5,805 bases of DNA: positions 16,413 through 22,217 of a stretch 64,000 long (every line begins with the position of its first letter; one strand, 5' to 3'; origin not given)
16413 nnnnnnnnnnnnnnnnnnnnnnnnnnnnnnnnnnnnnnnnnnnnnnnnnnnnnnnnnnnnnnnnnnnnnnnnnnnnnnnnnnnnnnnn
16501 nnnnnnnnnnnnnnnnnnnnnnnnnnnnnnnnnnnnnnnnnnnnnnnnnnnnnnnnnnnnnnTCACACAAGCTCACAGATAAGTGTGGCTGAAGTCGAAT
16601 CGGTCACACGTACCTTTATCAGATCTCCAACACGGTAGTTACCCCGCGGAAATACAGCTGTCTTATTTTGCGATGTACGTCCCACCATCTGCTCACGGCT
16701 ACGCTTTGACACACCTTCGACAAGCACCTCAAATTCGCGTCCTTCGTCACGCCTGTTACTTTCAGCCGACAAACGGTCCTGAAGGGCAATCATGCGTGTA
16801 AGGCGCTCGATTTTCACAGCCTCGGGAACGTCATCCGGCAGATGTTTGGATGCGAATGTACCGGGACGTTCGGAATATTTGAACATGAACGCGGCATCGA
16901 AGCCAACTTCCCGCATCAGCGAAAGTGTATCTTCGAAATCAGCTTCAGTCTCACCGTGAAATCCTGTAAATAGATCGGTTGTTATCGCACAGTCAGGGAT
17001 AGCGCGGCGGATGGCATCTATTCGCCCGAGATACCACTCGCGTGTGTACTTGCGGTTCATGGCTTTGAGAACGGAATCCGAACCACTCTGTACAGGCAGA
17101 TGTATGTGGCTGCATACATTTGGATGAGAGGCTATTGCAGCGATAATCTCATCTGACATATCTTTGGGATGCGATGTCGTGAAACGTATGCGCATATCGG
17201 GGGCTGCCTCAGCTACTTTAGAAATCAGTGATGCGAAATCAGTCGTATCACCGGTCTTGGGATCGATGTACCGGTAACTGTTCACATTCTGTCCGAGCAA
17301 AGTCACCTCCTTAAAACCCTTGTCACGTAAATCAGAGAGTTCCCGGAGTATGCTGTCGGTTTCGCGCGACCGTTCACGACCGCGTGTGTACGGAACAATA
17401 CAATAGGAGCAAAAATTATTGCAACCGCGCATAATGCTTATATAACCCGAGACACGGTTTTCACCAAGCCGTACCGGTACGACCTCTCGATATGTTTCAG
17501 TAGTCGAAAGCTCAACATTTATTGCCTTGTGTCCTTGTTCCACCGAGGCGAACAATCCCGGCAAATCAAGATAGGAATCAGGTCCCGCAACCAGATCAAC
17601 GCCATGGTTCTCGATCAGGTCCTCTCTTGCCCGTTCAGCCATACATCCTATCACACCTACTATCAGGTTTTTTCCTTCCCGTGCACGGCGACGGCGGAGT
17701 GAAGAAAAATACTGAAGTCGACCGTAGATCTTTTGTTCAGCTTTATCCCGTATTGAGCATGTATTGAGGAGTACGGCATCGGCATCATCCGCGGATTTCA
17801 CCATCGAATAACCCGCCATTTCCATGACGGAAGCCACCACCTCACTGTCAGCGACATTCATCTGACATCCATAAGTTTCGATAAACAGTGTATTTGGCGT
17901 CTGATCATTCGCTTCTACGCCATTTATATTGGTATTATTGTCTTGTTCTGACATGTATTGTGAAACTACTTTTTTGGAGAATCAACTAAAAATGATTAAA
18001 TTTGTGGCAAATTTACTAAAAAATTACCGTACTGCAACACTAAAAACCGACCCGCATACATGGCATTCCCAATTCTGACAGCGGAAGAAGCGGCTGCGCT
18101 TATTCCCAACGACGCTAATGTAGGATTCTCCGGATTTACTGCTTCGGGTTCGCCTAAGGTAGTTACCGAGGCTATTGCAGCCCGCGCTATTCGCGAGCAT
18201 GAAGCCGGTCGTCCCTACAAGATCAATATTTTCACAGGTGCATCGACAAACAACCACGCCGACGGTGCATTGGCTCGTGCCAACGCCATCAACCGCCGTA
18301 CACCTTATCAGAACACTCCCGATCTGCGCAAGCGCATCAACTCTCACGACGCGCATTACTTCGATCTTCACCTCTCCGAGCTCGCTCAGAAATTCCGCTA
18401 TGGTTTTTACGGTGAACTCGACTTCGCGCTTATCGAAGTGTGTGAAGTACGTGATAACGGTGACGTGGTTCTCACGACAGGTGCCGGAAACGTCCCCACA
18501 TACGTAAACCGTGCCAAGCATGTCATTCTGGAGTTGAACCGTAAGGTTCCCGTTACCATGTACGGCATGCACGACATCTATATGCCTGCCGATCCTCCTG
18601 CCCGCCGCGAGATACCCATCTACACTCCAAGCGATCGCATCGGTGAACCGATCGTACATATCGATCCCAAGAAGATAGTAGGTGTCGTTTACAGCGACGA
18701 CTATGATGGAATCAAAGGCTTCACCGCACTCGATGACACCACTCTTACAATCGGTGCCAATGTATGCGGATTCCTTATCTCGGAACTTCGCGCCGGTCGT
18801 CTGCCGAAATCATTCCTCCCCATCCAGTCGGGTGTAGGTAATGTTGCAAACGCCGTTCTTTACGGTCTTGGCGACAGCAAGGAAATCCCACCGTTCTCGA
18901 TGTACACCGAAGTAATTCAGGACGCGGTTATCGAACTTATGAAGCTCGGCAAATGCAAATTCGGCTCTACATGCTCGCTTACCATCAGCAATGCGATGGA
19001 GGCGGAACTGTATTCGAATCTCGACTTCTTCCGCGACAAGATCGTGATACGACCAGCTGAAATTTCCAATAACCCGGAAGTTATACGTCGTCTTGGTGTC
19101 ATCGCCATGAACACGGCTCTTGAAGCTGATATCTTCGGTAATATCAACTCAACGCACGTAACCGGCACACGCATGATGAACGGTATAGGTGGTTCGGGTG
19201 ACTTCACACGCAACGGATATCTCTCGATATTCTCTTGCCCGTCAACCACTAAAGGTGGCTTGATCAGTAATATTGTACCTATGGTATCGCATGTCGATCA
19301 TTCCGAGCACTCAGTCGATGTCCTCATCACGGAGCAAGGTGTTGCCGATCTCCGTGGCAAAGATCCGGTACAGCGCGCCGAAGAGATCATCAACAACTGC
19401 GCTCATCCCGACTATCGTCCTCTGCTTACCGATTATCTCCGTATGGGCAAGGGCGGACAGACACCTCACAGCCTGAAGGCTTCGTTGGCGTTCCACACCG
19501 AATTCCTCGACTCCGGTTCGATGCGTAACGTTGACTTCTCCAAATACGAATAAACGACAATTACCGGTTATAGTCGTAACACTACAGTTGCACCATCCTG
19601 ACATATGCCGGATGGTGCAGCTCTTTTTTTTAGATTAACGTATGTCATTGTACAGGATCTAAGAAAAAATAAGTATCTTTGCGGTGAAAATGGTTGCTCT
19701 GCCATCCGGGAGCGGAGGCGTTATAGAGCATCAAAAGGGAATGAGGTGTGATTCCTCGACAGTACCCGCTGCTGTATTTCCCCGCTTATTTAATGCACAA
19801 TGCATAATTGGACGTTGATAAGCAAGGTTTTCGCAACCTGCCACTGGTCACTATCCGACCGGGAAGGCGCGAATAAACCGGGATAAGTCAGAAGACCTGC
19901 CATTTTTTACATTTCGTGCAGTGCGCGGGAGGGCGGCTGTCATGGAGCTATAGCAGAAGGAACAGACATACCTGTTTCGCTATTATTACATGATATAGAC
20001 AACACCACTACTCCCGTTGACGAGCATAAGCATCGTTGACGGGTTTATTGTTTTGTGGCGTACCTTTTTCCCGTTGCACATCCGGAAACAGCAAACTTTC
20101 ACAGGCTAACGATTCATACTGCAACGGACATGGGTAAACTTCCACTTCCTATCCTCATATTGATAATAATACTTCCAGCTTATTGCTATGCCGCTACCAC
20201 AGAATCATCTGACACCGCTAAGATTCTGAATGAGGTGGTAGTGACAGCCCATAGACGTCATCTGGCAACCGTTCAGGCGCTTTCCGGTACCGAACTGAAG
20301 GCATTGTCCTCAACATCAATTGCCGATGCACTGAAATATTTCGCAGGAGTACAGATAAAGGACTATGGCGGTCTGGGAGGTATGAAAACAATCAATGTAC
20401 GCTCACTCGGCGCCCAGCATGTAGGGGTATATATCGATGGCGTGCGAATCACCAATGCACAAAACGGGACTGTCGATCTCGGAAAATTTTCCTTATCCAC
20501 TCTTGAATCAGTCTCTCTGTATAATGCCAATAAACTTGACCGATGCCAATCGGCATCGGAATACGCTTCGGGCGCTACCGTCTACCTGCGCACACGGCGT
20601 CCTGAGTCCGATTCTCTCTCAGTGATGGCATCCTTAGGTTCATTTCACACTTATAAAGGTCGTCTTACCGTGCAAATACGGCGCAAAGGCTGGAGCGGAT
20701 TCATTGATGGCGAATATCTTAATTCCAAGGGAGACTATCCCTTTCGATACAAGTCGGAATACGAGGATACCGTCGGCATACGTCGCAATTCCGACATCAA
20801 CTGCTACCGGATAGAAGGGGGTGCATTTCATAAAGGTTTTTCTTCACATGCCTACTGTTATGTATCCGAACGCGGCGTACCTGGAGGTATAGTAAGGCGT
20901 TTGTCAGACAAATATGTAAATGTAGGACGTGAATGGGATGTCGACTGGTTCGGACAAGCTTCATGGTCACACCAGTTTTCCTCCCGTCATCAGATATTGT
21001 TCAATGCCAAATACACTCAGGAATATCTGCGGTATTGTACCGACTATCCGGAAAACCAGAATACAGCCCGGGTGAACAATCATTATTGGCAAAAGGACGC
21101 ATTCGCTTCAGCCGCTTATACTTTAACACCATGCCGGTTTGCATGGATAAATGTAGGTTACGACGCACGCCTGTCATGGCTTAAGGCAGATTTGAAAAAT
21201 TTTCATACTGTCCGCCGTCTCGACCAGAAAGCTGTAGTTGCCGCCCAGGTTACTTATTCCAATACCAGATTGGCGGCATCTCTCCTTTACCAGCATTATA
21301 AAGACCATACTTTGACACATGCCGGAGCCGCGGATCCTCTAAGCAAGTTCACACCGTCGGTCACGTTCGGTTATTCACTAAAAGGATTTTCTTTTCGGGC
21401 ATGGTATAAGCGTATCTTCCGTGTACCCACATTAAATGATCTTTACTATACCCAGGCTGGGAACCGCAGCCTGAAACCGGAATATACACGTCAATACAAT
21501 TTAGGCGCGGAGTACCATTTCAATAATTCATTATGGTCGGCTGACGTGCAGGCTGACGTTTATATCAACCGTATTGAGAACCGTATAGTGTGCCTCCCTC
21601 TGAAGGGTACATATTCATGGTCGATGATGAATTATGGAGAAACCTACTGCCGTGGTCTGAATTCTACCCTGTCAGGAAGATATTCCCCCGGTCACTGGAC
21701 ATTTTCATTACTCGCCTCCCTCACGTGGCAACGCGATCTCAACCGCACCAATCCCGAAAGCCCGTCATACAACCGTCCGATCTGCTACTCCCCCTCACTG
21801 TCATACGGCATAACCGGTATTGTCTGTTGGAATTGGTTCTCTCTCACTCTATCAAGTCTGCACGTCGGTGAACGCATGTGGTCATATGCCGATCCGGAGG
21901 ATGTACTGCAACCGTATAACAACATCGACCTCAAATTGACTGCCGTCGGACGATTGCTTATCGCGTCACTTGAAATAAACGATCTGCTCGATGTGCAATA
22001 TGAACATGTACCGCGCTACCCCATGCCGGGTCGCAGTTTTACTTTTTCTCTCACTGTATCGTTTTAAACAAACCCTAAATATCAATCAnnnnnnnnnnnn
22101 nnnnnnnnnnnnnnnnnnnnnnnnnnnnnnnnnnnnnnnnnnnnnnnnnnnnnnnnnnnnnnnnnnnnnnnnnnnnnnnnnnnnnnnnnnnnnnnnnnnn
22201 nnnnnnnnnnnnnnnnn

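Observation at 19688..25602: B12-riboswitch operon whose BtuG-like protein appears to be T9SS cargo, not a lipoprotein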

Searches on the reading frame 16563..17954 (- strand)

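Call 56: search_protein_families(library=pfam, proteins=[window:16563-17954:-], max_evalue=0.0001)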
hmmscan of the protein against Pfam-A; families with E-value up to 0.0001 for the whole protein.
window:16563-17954:- (463 aa): 3 families
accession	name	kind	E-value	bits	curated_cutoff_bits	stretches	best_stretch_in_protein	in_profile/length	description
PF04055.27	Radical_SAM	-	7e-32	111.3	29.5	1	172-346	1-165/166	Radical SAM superfamily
PF00919.26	UPF0004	-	3.2e-28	98.1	27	1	23-124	2-98/98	Uncharacterized protein family UPF0004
PF01938.26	TRAM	-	1.5e-10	41.2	21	1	402-462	2-60/61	TRAM domain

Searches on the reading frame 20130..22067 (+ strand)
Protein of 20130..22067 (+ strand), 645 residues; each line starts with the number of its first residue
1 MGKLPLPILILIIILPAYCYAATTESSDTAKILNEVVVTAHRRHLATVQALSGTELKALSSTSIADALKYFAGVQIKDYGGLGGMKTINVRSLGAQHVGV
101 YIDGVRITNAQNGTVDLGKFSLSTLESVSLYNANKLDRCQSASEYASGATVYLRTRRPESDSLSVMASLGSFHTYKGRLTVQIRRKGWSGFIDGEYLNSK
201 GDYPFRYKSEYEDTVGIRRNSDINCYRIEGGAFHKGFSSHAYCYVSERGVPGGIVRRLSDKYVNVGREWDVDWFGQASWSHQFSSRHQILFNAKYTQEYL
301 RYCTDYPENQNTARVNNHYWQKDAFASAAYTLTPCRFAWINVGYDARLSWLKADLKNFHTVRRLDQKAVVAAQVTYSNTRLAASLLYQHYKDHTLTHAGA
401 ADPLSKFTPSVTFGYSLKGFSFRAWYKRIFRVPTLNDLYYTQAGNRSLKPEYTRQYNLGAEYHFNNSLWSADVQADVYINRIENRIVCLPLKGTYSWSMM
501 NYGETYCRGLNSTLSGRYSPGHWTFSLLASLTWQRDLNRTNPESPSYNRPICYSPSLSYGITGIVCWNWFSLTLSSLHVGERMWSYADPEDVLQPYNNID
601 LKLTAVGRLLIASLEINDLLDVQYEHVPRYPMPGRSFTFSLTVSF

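Call 3: search_protein_families(library=pfam, proteins=[window:20130-22067:+], max_evalue=1)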
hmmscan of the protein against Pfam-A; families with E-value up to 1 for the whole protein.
window:20130-22067:+ (645 aa): 3 families
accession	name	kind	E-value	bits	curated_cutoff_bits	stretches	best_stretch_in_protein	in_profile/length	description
PF00593.30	TonB_dep_Rec_b-barrel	-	8.8e-25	88.9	27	1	264-603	64-419/436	TonB dependent receptor-like, beta-barrel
PF07715.20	Plug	-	5.1e-15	56.3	23.9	1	45-132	6-92/107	TonB-dependent Receptor Plug Domain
PF14905.12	OMP_b-brl_3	-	2e-05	24.3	27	1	406-537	158-298/408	Outer membrane protein beta-barrel family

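Call 4: search_protein_families(library=ncbifam, proteins=[window:20130-22067:+], max_evalue=1)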
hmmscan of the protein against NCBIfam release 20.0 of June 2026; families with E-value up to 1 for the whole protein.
window:20130-22067:+ (645 aa): 12 families
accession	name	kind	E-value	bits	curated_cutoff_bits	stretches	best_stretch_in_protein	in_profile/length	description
TIGR01779.1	TonB-B12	equivalog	7.1e-28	97.5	599.7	1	24-642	19-611/614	TonB-dependent vitamin B12 receptor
TIGR01785.1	TonB-hemin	subfamily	6.5e-18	64.5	316.85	2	33-149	1-119/677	TonB-dependent heme/hemoglobin receptor family protein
TIGR01786.1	TonB-hemlactrns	subfamily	1.4e-16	60.1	323.75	2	284-549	346-594/719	TonB-dependent hemoglobin/transferrin/lactoferrin family receptor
NF007926.1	PRK10641.1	equivalog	1.8e-16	59.9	836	1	28-639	22-611/617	TonB-dependent vitamin B12 receptor BtuB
TIGR04056.1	OMP_RagA_SusC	subfamily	1e-09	37.3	368.25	2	438-541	643-747/981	SusC/RagA family TonB-linked outer membrane protein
NF038079.1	TonB_sider_MxcH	equivalog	9.1e-09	33.9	925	1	41-240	129-328/792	TonB-dependent siderophore myxochelin receptor MxcH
TIGR01783.1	TonB-siderophor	subfamily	1.1e-08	34.2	223.5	2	48-175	6-128/649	TonB-dependent siderophore receptor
TIGR01782.1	TonB-Xanth-Caul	subfamily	1.3e-06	27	310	1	41-158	20-136/868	TonB-dependent receptor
NF010012.0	PRK13486.1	equivalog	5.3e-05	21.8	924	1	45-125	43-119/696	TonB-dependent receptor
NF049945.1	TonB_dep_FCYXU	equivalog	0.0007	18.3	825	1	8-181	12-197/697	TonB-dependent receptor, FCYXU motif-type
NF010010.0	PRK13483.1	equivalog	0.00084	17.4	927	1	10-110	10-113/660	ligand-gated channel protein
NF010651.0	PRK14050.1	equivalog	0.0087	14.2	884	1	55-126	90-162/730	TonB-dependent siderophore receptor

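Call 88: search_solved_structures(query=window:20130-22067:+, max_evalue=0.00001)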
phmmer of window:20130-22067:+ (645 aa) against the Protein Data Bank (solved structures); distinct sequences matched with E-value up to 0.00001: 10.
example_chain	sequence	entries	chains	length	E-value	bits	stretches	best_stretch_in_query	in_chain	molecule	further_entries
8blw_A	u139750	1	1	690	2e-77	264.1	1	38-643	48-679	Vitamin B12 transporter BtuB1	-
8bmx_C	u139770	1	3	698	1.4e-22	83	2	423-640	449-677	Putative TonB-linked outer membrane receptor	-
8p98_A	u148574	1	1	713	7.3e-17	64.1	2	422-642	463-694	Vitamin B12 transporter BtuB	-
8p97_A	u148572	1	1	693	1.3e-16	63.2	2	422-642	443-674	TonB-dependent receptor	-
3rgn_A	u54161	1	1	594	1.2e-10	43.5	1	45-176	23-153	Vitamin B12 transporter BtuB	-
3rgm_A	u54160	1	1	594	1.2e-10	43.5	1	45-176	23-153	Vitamin B12 transporter BtuB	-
1nqe_A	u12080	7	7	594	1.6e-10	43.1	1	45-176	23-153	Vitamin B12 receptor | Vitamin B12 transporter btuB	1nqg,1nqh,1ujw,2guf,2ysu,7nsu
1nqf_A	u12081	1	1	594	1.8e-10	42.9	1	45-176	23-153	Vitamin B12 receptor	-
3m8b_A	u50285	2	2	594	2.1e-10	42.7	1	47-176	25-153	Vitamin B12 transporter btuB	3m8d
2gsk_A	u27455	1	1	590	2.1e-10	42.7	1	45-176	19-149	Vitamin B12 transporter btuB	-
